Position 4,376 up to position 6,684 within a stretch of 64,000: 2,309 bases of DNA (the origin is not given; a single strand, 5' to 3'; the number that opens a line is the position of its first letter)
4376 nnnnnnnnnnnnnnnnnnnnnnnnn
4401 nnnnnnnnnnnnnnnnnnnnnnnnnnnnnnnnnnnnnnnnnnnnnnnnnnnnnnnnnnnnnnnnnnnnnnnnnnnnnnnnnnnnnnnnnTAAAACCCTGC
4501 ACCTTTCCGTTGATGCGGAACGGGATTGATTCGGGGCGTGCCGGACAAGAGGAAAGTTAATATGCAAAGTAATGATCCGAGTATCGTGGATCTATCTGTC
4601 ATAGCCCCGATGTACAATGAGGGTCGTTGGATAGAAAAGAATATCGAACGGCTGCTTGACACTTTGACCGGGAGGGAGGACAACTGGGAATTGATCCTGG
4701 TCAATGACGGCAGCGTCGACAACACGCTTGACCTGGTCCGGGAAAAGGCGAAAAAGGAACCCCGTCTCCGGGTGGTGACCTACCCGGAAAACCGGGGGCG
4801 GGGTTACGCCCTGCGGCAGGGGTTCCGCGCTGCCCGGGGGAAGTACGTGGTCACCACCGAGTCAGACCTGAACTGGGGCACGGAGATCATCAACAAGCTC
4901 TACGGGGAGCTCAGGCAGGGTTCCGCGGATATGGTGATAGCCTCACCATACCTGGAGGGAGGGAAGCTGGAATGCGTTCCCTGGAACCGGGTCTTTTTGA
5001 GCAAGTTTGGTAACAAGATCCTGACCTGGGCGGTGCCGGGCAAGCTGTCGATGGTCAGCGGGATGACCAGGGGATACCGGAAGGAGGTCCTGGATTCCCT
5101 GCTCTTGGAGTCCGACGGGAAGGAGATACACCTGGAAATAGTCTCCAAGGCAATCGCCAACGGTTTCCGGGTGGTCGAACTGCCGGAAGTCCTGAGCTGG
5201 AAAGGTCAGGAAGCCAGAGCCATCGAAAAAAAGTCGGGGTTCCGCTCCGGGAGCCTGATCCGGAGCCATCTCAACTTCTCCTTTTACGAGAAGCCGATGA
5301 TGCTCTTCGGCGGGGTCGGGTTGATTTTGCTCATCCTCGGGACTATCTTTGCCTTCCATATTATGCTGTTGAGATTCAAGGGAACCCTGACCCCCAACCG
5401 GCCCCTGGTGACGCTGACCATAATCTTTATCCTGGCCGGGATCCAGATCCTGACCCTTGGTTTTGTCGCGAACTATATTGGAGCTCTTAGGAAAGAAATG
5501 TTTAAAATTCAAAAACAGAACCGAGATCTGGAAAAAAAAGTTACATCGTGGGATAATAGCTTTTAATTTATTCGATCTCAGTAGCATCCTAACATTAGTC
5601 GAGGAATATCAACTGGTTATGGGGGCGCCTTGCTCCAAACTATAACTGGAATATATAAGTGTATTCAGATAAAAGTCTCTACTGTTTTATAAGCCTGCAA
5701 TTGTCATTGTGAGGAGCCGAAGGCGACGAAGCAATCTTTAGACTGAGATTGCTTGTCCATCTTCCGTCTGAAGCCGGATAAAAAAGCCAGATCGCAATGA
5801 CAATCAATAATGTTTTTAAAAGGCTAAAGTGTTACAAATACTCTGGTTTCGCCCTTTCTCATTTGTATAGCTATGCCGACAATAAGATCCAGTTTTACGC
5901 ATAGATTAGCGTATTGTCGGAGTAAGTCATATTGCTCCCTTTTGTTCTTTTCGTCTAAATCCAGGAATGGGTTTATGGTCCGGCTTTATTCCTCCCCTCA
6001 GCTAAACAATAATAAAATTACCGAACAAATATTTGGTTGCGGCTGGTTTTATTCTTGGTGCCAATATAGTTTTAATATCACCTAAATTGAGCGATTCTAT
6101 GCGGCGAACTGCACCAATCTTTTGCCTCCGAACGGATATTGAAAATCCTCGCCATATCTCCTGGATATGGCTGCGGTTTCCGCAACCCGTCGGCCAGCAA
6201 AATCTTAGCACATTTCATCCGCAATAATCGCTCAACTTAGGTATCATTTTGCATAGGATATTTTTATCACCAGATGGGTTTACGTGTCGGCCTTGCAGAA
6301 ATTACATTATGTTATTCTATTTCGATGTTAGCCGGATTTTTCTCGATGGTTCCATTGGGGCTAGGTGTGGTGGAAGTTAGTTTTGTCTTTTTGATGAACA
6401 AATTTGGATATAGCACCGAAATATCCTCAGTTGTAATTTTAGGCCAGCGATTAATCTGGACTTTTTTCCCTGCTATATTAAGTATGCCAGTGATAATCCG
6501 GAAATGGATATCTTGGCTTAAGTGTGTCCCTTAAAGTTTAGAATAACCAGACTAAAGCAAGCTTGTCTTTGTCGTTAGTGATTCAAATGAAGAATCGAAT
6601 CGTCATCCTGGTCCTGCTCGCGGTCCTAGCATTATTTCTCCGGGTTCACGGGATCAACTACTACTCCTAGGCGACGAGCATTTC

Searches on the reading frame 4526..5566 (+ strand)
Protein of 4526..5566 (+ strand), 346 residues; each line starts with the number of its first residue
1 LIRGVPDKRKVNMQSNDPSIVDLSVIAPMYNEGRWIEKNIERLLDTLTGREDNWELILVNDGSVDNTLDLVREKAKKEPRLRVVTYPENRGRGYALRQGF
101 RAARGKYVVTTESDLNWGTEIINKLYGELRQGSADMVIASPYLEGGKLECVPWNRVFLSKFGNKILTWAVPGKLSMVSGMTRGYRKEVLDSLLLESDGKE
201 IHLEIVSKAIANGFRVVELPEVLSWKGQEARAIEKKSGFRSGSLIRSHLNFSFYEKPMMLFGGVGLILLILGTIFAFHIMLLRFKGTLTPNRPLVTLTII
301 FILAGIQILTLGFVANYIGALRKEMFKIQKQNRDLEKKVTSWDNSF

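Call 31: search_protein_families(library=pfam, proteins=[window:4526-5566:+], max_evalue=0.01)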
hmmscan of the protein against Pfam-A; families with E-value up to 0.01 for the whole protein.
window:4526-5566:+ (346 aa): 5 families
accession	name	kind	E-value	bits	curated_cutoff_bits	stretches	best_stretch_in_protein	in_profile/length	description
PF00535.33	Glycos_transf_2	-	1.1e-31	110.4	23.3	1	24-192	1-167/168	Glycosyl transferase family 2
PF13641.12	Glyco_tranf_2_3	-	1.6e-05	25.5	27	1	23-226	3-211/230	Glycosyltransferase like family 2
PF13506.12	Glyco_transf_21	-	0.00015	21.7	21.7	1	94-191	20-116/174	Glycosyl transferase family 21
PF04123.18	DUF373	-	0.0026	17.7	28.3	0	249-329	210-289/335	Domain of unknown function (DUF373)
PF10111.15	Glyco_tranf_2_2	-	0.0034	17.3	27.3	1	24-124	1-101/276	Glycosyltransferase like family 2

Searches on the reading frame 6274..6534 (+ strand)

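Call 31: search_protein_families(library=pfam, proteins=[window:6274-6534:+], max_evalue=0.01)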
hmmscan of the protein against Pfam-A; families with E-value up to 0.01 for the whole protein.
window:6274-6534:+ (86 aa): 1 family
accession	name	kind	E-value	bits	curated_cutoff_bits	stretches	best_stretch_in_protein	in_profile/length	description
PF03706.18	LPG_synthase_TM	-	2.4e-07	31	33.4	1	1-69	233-301/302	Lysylphosphatidylglycerol synthase TM region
